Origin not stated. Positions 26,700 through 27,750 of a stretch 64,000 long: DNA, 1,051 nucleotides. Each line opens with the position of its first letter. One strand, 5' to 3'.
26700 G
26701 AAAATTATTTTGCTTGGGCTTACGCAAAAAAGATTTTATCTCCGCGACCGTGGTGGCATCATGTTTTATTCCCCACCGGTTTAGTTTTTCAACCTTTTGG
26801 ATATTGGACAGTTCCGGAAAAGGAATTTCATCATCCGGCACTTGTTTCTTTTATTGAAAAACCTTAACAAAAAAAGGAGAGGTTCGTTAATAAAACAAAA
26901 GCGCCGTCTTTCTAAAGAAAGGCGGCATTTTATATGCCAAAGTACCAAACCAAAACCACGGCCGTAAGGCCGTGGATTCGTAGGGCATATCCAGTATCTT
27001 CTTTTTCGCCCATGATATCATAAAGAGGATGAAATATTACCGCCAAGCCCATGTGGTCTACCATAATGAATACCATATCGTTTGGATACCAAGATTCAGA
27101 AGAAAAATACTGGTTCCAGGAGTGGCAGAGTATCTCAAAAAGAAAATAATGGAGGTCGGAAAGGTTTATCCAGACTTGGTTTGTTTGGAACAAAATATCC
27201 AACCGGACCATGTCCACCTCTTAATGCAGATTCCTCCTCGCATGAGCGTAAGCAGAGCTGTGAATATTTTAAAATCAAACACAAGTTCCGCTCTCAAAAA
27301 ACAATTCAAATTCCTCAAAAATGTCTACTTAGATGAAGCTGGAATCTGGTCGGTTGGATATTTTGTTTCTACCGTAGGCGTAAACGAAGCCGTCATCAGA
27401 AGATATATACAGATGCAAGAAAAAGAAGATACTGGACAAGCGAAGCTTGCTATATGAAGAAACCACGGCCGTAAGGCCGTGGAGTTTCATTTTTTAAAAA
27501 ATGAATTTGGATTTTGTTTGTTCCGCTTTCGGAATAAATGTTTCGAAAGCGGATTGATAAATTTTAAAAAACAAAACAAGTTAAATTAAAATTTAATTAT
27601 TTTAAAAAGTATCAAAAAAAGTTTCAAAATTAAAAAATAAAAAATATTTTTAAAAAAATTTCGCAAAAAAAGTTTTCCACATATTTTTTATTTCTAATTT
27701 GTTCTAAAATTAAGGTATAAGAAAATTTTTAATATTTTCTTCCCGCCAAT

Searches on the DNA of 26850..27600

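Call 55: search_rna_families(source=window, start=26850, end=27600, threshold=evalue, max_evalue=10)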
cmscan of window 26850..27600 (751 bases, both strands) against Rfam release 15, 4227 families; matches with E-value up to 10: 19.
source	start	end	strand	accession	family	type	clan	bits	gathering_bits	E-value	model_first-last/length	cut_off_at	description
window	27454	27553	-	RF02869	ncS025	Gene; sRNA;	-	21.9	46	0.19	1-85/85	no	Burkholderia sRNA 25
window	27460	27552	-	RF01416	NrrF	Gene; antisense;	-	21.6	60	0.071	1-160/160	no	NrrF RNA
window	26899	26985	+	RF02059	STnc50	Gene; sRNA;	-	21.5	55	0.57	1-84/84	no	Salmonella enterica sRNA STnc40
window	27434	27495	+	RF01795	FourU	Cis-reg; thermoregulator;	-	20.9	60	0.18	1-65/65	no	FourU thermometer RNA element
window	26944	27027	-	RF01772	rnk_pseudo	Cis-reg; leader;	-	19.6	55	1.1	1-108/108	no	Pseudomonas rnk leader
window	27298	27494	+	RF02053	STnc430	Gene; sRNA;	-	19.2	47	2.2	1-162/162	no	Enterobacterial sRNA STnc430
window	27457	27520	-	RF01859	Phe_leader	Cis-reg; leader;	-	18.8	55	2.1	1-125/125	no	Phenylalanine leader peptide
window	27521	27554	+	RF01667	rox1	Cis-reg;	-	17.8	58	1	1-59/59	no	Drosophila rox1 ncRNA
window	27420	27505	+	RF02621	BSnc120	Gene; sRNA;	-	17.2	114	0.79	1-88/88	no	Brucella sRNA 120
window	26895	27020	-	RF02618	SSRC34_2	Gene; sRNA;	-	16.3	48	7.9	1-125/125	no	Streptococcus sRNA 34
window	26900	27019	-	RF02634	EF3314_EF3315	Gene; sRNA;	-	15.9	100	0.46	1-141/141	no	Enterococcus sRNA EF3314_EF3315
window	27443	27535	-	RF02621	BSnc120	Gene; sRNA;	-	15.8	114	2.2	1-88/88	no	Brucella sRNA 120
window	26850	26941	+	RF00557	L10_leader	Cis-reg; leader;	-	15.7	44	5.6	70-138/138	5'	Ribosomal protein L10 leader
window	26894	26981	-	RF02637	EF0408_EF0409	Gene; sRNA;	-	15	440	0.18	1-412/412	no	Enterococcus sRNA EF0408_EF0409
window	27456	27581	+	RF01450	S_pombe_snR96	Gene; snRNA; snoRNA; HACA-box;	-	14.7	100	1.7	1-211/211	no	small nucleolar RNA snR96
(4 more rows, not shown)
